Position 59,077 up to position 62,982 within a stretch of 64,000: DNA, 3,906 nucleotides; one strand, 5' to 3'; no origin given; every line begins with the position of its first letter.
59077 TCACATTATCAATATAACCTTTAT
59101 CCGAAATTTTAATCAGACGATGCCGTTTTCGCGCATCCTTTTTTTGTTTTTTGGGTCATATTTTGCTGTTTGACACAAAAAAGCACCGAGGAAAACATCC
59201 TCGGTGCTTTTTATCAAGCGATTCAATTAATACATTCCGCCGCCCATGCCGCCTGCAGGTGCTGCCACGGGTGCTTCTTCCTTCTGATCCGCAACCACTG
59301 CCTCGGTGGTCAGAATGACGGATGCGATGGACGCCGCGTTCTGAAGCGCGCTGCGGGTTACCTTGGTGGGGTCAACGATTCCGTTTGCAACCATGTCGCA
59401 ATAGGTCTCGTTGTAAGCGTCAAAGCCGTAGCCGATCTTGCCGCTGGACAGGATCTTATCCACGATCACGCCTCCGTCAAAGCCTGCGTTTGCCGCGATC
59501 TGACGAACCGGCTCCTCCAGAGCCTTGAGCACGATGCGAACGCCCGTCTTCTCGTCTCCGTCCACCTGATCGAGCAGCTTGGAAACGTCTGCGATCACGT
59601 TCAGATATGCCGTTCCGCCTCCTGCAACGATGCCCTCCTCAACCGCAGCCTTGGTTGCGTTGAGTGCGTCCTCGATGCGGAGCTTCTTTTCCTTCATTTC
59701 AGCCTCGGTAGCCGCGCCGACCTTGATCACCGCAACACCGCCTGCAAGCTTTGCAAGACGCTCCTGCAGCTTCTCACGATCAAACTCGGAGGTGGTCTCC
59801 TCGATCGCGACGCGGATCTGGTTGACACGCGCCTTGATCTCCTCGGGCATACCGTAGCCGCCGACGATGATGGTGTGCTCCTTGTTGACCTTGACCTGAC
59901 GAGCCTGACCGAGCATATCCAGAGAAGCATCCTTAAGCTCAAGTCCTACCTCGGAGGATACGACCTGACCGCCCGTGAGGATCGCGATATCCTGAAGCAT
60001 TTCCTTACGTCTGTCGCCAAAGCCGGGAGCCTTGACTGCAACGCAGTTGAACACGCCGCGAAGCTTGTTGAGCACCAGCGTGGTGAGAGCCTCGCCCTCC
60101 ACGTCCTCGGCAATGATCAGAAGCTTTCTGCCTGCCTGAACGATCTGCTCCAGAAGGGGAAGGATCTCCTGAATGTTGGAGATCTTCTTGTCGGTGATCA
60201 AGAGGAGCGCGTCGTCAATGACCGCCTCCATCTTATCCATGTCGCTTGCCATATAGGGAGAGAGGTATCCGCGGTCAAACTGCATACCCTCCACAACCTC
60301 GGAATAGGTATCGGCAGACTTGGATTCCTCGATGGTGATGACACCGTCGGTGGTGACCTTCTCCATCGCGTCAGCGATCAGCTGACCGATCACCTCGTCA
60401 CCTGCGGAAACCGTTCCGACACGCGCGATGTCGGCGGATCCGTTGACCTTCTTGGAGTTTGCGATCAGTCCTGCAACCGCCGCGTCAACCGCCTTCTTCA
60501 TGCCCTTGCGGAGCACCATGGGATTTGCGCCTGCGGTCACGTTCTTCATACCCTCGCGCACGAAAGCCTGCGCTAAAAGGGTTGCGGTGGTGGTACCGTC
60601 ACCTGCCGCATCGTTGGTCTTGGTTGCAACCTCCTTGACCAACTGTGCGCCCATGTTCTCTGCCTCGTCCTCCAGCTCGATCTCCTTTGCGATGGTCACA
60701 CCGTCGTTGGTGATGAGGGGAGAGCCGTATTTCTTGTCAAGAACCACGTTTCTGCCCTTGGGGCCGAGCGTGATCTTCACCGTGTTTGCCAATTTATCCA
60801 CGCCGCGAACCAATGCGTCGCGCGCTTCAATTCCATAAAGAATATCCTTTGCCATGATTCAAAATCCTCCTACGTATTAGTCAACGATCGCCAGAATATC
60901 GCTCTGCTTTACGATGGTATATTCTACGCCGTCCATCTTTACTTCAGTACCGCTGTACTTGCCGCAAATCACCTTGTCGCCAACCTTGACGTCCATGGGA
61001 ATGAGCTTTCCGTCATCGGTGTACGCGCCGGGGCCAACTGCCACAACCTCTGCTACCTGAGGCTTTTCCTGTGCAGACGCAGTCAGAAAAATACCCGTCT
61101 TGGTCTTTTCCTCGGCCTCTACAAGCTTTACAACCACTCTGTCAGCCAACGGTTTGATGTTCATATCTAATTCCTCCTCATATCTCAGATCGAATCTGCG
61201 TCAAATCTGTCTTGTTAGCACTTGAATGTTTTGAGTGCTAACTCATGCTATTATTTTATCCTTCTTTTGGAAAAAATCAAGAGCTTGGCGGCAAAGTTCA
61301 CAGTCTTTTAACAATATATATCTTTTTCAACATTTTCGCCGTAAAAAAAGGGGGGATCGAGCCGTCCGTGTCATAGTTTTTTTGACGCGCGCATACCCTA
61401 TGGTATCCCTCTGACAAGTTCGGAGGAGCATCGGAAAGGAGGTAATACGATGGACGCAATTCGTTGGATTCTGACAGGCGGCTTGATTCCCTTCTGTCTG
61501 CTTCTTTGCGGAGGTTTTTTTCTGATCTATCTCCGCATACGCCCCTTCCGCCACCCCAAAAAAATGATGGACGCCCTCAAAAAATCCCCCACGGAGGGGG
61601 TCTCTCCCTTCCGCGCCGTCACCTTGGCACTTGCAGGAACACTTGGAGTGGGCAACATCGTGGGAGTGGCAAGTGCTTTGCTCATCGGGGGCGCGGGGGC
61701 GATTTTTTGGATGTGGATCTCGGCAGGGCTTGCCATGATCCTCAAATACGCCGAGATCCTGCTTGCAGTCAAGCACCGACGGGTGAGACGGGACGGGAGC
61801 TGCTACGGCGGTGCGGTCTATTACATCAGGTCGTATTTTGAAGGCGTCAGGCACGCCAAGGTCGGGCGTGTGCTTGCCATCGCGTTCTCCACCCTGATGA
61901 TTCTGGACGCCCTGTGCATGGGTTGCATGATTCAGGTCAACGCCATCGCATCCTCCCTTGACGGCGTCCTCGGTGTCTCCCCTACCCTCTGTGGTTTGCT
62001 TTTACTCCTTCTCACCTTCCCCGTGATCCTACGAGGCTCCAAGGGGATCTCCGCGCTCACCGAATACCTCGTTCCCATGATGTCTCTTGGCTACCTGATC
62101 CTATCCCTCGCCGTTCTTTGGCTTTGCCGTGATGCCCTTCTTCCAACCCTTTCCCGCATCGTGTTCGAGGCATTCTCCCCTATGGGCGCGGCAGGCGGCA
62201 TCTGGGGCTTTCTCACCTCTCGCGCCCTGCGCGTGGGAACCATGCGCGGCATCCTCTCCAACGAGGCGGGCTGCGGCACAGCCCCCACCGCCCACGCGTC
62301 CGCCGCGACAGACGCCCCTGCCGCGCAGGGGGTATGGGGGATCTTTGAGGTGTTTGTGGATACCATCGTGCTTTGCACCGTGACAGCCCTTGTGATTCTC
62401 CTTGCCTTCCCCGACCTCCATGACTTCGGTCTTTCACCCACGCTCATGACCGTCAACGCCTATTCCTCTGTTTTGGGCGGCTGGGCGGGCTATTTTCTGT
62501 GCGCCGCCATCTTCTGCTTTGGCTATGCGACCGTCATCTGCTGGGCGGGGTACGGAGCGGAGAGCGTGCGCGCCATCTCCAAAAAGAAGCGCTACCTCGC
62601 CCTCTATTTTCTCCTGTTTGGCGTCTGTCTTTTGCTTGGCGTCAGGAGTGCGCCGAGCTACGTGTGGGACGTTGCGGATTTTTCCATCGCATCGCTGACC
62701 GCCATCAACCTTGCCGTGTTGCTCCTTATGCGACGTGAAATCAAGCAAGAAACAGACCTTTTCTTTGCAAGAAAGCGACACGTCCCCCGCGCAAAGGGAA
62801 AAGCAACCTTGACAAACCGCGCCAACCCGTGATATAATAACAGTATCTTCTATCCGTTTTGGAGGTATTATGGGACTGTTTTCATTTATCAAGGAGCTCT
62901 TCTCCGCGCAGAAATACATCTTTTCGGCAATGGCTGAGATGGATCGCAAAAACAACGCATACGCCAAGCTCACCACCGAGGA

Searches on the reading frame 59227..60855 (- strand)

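Call 85: search_protein_families(library=pfam, proteins=[window:59227-60855:-])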
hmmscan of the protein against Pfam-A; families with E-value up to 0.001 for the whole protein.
window:59227-60855:- (542 aa): 1 family
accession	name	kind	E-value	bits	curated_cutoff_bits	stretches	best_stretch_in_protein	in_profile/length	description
PF00118.29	Cpn60_TCP1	-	3.3e-82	277.2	34.3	1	22-524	1-489/490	TCP-1/cpn60 chaperonin family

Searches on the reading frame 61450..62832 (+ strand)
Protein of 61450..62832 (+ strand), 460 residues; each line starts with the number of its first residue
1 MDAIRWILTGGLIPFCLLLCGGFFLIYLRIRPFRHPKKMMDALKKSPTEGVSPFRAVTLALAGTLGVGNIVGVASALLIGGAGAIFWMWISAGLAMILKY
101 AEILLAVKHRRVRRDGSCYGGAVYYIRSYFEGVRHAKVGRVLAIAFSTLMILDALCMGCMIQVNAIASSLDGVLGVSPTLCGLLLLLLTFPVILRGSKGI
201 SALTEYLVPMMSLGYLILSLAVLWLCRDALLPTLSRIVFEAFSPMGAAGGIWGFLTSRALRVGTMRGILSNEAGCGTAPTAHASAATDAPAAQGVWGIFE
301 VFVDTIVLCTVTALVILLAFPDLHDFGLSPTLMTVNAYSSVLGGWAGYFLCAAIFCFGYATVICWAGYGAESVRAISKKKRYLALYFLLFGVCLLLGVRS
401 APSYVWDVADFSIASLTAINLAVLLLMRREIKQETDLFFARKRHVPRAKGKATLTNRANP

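Call 85: search_protein_families(library=pfam, proteins=[window:61450-62832:+])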
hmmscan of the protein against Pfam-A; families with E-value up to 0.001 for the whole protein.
window:61450-62832:+ (460 aa): 1 family
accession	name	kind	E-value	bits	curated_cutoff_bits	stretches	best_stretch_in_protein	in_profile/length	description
PF01235.23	Na_Ala_symp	-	4.6e-98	329.5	24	1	44-444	6-385/392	Sodium:alanine symporter family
